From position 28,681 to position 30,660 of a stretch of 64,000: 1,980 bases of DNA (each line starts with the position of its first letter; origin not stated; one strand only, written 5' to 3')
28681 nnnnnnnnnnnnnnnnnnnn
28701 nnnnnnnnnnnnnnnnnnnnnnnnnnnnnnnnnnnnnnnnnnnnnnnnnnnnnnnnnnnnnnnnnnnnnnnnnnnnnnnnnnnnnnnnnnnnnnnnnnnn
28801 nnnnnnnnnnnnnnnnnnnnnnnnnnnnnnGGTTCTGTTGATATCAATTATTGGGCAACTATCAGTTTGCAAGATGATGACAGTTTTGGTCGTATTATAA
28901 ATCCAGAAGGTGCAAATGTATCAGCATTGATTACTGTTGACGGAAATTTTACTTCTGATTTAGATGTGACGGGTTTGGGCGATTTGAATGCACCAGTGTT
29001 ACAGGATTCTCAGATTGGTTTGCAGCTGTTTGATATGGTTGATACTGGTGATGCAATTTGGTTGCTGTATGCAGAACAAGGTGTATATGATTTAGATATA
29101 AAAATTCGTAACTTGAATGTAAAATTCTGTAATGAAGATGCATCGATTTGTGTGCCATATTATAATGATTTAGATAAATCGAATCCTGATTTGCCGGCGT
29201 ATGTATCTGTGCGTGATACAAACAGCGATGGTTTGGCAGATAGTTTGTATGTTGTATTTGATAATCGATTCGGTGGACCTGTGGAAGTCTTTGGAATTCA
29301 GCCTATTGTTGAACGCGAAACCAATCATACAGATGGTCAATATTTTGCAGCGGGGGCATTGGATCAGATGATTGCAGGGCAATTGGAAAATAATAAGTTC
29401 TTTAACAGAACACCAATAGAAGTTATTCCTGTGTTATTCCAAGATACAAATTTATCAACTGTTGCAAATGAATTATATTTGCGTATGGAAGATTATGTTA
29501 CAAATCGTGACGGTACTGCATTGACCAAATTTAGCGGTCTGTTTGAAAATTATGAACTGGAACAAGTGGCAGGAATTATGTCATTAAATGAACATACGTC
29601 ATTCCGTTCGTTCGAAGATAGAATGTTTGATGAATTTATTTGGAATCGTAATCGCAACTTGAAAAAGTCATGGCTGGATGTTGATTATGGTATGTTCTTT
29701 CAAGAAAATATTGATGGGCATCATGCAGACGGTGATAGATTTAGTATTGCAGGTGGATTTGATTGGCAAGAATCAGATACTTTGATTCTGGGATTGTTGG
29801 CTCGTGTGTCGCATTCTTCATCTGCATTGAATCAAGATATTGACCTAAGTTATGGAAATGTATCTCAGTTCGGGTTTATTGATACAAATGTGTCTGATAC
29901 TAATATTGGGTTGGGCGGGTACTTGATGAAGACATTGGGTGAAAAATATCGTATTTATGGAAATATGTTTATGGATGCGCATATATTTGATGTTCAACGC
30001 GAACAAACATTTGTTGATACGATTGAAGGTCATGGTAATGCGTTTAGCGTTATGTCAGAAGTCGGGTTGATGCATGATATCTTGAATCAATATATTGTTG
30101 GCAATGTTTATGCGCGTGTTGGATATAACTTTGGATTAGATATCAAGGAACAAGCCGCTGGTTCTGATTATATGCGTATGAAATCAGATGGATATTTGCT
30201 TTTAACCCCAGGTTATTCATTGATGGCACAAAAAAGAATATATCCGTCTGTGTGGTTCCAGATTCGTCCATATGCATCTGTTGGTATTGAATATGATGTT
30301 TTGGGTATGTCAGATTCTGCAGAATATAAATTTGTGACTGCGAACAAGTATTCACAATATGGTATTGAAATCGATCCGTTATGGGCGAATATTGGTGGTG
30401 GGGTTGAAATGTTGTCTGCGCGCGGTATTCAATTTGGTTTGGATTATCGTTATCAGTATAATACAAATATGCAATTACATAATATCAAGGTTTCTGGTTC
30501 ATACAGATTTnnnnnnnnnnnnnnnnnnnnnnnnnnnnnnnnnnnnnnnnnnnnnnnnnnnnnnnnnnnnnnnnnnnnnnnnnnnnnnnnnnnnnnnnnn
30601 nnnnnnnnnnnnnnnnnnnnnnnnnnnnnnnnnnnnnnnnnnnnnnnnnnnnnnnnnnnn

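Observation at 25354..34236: Adjacent giant autotransporter and Chlamydia-Pmp-like GGAI/FxxN autotransporter in a non-chlamydial background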

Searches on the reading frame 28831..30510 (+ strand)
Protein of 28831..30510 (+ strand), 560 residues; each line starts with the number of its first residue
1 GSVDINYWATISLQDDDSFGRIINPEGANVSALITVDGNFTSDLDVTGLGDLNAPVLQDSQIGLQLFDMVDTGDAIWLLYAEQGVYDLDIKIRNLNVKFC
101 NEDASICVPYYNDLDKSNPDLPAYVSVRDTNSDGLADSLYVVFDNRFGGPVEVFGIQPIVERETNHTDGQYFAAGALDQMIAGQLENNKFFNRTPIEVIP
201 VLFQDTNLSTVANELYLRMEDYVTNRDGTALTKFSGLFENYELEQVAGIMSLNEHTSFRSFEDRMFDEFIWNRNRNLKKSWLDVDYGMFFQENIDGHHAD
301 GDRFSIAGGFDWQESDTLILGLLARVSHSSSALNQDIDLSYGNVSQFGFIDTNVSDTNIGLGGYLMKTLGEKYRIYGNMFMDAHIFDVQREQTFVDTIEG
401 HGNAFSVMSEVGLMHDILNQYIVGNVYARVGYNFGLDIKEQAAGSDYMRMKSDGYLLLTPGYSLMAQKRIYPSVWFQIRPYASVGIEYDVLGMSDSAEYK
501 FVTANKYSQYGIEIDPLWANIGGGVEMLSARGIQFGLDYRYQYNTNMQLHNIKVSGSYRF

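Call 29: predict_structure(alignment_id=A1)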
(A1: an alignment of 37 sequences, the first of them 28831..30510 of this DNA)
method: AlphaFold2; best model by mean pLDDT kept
length: 560 residues; sequences in the alignment: 37
mean_pLDDT: 79.8   pTM: 0.74
mean pLDDT of the five models: 79.8, 78.1, 77.6, 76.5, 70.4
residues with pLDDT >= 90: 119; 70-90: 341; 50-70: 76; < 50: 24
segments of 3 or more residues with pLDDT < 50: 45-58, 112-118
pLDDT, mean of each block of 10 residues (from residue 1): 69 71 77 81 50 45 72 79 71 66 78 48 72 81 64 75 86 90 88 79 88 89 80 90 87 79 77 76 90 81 92 87 92 91 90 94 89 88 94 93 91 86 86 87 90 81 78 65 71 68 83 67 78 82 84 83
secondary structure, 60 per line:
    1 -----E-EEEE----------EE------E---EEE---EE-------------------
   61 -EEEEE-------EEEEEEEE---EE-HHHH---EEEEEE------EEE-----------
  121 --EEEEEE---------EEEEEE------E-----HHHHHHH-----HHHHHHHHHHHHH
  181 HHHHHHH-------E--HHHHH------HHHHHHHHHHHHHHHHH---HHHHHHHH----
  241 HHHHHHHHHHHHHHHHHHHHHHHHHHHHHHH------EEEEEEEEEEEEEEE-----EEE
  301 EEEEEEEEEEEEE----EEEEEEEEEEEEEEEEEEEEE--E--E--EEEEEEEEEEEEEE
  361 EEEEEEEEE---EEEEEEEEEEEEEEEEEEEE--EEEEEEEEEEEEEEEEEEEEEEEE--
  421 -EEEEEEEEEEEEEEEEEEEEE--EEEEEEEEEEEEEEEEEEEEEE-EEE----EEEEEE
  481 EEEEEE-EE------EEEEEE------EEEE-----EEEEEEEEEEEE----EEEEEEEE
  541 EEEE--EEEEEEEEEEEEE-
elements in order: E8-11 E34-36 E62-66 E74-81 H88-91 E95-100 E107-109 E123-128 E138-143 H156-162 H168-187 H198-202 H209-225 H229-236 H241-271 E278-292 E298-313 E318-338 E347-369 E373-392 E395-418 E422-442 E445-466 E468-470 E475-486 E496-501 E508-511 E517-528 E533-544 E547-559

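Call 32: fold_search(model_id=the predicted structure, library=pdb)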
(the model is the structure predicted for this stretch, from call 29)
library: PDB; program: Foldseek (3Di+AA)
matches with E <= 10: 848; with E <= 0.001: 176
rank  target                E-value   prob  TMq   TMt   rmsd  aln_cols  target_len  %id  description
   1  9oqa                  2.9e-12  1.00  0.42  0.39  10.1       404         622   15  Cryo-EM structure of AaaA, a Pseudomonas Aeruginosa autotransporter (released 2025-08-13)
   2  1uyo                  3.2e-11  1.00  0.41  0.77   5.3       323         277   12  Translocator domain of autotransporter NalP from Neisseria meningitidis (released 2004-03-19)
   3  8bo2_P                4.7e-11  1.00  0.41  0.70   5.5       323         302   15  BAM-EspP complex structure with BamA-S425C/EspP-S1299C mutations in nanodisc (released 2023-04-26)
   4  1uyn                  5.9e-11  1.00  0.40  0.75   5.3       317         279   13  Translocator domain of autotransporter NalP from Neisseria meningitidis (released 2004-03-18)
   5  3slo                  4.0e-10  1.00  0.38  0.64   8.5       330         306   14  Pre-cleavage Structure of the Autotransporter EspP - N1023D mutant (released 2011-11-16)
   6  3slt                  4.7e-10  1.00  0.37  0.63   9.2       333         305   15  Pre-cleavage Structure of the Autotransporter EspP - N1023S Mutant (released 2011-11-16)
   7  3slj                  5.0e-10  1.00  0.38  0.63   8.8       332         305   15  Pre-cleavage Structure of the Autotransporter EspP - N1023A mutant (released 2011-11-16)
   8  8bnz_P                1.1e-09  1.00  0.37  0.62   7.1       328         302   15  BAM-EspP complex structure with BamA-G431C/EspP-N1293C mutations in nanodisc (released 2023-04-26)
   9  3qq2_C                1.5e-09  1.00  0.32  0.62   6.9       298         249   15  Crystal Structure of the Beta Domain of the Bordetella Autotransporter Brka (released 2011-04-13)
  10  3kvn_X                2.0e-09  1.00  0.39  0.35   6.7       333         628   11  Crystal structure of the full-length autotransporter EstA from Pseudomonas aeruginosa (released 2010-01-26)
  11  3qq2_B                2.5e-09  1.00  0.32  0.63   7.7       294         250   13  Crystal Structure of the Beta Domain of the Bordetella Autotransporter Brka (released 2011-04-13)
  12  4mee                  2.9e-09  1.00  0.35  0.59   6.4       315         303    9  Crystal structure of the transport unit of the autotransporter AIDA-I from Escherichia coli (released 2014-06-04)
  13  3kvn_A                4.3e-09  1.00  0.40  0.37   7.3       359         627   12  Crystal structure of the full-length autotransporter EstA from Pseudomonas aeruginosa (released 2010-01-26)
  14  2qom_B                1.3e-08  1.00  0.34  0.64   6.8       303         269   12  The crystal structure of the E.coli EspP autotransporter Beta-domain. (released 2007-11-13)
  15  3aeh_A                2.5e-08  1.00  0.32  0.59  11.1       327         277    9  Integral membrane domain of autotransporter Hbp (released 2010-07-07)
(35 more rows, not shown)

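Call 34: find_related_loci(query=A1, collection=genome_contigs, flank=10000)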
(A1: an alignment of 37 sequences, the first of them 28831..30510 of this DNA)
Query A1 (560 aa) in genome_contigs; peptide patterns used: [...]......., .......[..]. (x = any residue, [..] = any of these).
195 stretches matched a pattern; 163 encode a relative of the query (tblastn E <= 1e-3); the best 80 are kept; 80 distinct loci.
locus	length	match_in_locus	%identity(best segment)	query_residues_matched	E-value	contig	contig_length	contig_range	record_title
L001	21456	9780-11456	73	1-560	0e+0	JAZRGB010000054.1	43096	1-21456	MAG: Candidatus Enterousia sp. isolate T1900045493_YK20190187.MAGScoT_cleanbin_000028 SGB_7394_k141_214130, whole genome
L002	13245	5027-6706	72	1-560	0e+0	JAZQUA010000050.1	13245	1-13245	MAG: Candidatus Enterousia sp. isolate T1900045184_TC20190180.MAGScoT_cleanbin_000030 SGB_9218_k141_1289849, whole genom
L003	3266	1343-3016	68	2-560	0e+0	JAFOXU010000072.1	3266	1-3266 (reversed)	MAG: Alphaproteobacteria bacterium isolate RGIG896 Dairy_cattle_Rectum-3__c130724, whole genome shotgun sequence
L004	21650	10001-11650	67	3-560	0e+0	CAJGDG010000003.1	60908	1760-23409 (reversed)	MAG: uncultured Alphaproteobacteria bacterium isolate MAG60 genome assembly, contig: k141_1194310_length_60908_cov_13.41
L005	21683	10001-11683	66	2-560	0e+0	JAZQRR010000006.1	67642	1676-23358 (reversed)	MAG: Candidatus Enterousia sp. isolate T1900045224_TC20190220.MAGScoT_cleanbin_000015 SGB_5385_k141_764280, whole genome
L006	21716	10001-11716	66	3-560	0e+0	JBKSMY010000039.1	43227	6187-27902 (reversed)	MAG: Alphaproteobacteria bacterium isolate KS320-82 k141_263581, whole genome shotgun sequence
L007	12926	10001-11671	68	4-560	0e+0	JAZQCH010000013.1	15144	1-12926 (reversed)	MAG: Candidatus Enterousia sp. isolate T1900044638_TS20190104.MAGScoT_cleanbin_000052 SGB_1211_k141_2077824, whole genom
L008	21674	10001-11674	66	2-560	0e+0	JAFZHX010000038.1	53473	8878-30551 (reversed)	MAG: Alphaproteobacteria bacterium isolate RGIG7782 Water_buffalos_Rectum.Co__c3255324, whole genome shotgun sequence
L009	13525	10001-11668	66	1-560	0e+0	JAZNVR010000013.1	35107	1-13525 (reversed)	MAG: Candidatus Enterousia sp. isolate T1900044788_TS20190254.MAGScoT_cleanbin_000026 SGB_2627_k141_636175, whole genome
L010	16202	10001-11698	67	2-560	0e+0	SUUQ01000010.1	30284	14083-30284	MAG: Alphaproteobacteria bacterium isolate SIG50 NODE_31141_length_30284_cov_7.023344, whole genome shotgun sequence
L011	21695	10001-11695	66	2-560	0e+0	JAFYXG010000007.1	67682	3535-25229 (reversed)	MAG: Alphaproteobacteria bacterium isolate RGIG7505 Water_buffalos_Colon.Co__c635603, whole genome shotgun sequence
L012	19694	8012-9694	65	2-560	0e+0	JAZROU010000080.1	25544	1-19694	MAG: Candidatus Enterousia sp. isolate T1900045388_YK20190078.MAGScoT_cleanbin_000020 SGB_6918_k141_4021034, whole genom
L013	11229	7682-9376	64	2-560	0e+0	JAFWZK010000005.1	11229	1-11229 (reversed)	MAG: Alphaproteobacteria bacterium isolate RGIG6210 Sheep_Rectum-2__c124547, whole genome shotgun sequence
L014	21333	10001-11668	63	2-560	0e+0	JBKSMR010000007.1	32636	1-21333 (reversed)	MAG: Alphaproteobacteria bacterium isolate 125_22-69 k141_1026894, whole genome shotgun sequence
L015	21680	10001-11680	65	2-560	0e+0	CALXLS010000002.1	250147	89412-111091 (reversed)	MAG: uncultured Alphaproteobacteria bacterium isolate BRZ_DL__bin85 genome assembly, contig: BRZ_DL__NODE_35_length_2501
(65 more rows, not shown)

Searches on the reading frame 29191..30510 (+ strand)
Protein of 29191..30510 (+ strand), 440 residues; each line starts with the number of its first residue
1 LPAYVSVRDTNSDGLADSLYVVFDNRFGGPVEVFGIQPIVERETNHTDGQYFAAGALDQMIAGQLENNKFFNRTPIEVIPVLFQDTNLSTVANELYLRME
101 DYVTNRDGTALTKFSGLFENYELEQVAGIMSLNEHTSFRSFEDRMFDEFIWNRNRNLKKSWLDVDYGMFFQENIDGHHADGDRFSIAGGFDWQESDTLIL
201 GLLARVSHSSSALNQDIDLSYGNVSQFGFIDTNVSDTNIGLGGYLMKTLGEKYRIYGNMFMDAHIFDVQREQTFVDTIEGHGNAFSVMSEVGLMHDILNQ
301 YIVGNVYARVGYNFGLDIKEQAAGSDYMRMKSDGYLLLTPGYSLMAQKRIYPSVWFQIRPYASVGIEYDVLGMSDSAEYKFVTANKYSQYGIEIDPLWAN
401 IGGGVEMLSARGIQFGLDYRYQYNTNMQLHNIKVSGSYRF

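Call 25: search_protein_representatives(protein=window:29191-30510:+)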
Query: 440 residues. Proteins with E-value up to 0.001 (for the whole library): 112; up to 1e-10: 107; up to 1e-30: 94. The best 112 are listed.
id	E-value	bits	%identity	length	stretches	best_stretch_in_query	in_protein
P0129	4.7e-219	744.2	71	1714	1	1-440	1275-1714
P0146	9.7e-217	736.6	71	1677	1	2-440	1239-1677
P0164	4.5e-213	724.5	65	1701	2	1-440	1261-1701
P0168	1.1e-211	719.8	70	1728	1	1-440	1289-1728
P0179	4.4e-205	698.1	70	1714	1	1-440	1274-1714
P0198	4.2e-200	681.7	67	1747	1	1-440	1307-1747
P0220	2.2e-197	672.7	66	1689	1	1-440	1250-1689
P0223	7.6e-197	671.0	58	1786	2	1-440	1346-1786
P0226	1.4e-196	670.1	67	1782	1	1-440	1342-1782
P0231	3.8e-196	668.7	67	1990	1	1-440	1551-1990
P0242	1.7e-195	666.6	67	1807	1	1-440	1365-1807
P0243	2.9e-195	665.8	66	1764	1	1-440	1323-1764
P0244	3.1e-194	662.4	66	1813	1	1-440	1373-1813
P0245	3.8e-194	662.1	66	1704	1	1-440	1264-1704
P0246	1.4e-192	656.9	65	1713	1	1-440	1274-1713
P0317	1.0e-73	265.3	40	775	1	17-440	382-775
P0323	6.5e-53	196.7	32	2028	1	19-440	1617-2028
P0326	2.4e-25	105.9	30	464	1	105-440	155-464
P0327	2.5e-24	102.5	28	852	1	33-440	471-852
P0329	1.5e-23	100.0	31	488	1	130-440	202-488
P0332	3.1e-18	82.5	30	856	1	144-440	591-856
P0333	1.0e-17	80.7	27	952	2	223-440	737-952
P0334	2.7e-17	79.4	28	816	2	223-440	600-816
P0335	9.0e-17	77.6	30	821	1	126-440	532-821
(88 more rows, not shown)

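Call 28: search_protein_families(library=pfam, proteins=[P0326, P0327, P0329, P0332, P0333, P0334, P0335, P0323, P0317], max_evalue=0.1)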
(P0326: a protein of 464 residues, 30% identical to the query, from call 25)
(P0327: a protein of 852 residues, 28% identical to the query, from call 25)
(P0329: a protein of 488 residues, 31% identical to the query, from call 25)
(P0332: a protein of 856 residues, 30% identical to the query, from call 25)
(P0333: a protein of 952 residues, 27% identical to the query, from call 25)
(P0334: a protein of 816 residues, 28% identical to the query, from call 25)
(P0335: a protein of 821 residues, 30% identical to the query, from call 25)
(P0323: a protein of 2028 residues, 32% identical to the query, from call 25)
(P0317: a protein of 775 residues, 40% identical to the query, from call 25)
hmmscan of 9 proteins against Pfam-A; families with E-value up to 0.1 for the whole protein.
P0326 (464 aa): 1 family
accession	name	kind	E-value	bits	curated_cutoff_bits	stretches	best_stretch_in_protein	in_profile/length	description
PF03797.25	Autotransporter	-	1e-11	45.5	26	1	200-444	1-255/255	Autotransporter beta-domain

P0327 (852 aa): 1 family
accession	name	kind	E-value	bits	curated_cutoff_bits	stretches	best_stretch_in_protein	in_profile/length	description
PF03797.25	Autotransporter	-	2.9e-06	27.7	26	1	738-832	160-255/255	Autotransporter beta-domain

P0329 (488 aa): 0 families

P0332 (856 aa): 2 families
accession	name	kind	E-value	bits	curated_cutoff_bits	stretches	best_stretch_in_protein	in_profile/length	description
PF03775.22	MinC_C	-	0.0032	17.9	33.2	0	254-284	16-46/102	Septum formation inhibitor MinC, C-terminal domain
PF04519.19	Bactofilin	-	0.031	14.9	27.9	1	212-297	10-93/98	Polymer-forming cytoskeletal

P0333 (952 aa): 2 families
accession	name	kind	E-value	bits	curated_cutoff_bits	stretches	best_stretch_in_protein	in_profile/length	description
PF04519.19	Bactofilin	-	0.0058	17.3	27.9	1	287-350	9-69/98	Polymer-forming cytoskeletal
PF24078.1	Beta-sol_PIC_HAP1_IgA0_2nd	-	0.087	13.1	27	0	189-244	9-51/173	PIC/HAP1/IgA0 second beta-solenoid repeat region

P0334 (816 aa): 1 family
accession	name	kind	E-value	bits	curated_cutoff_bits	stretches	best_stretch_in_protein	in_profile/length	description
PF09945.14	DUF2177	-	0.023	15.3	26.9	1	548-641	14-108/124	Predicted membrane protein (DUF2177)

P0335 (821 aa): 1 family
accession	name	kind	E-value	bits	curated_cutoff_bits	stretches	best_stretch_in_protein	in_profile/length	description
PF03797.25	Autotransporter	-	8.5e-10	39.2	26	1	574-801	18-255/255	Autotransporter beta-domain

P0323 (2028 aa): 0 families

P0317 (775 aa): 0 families
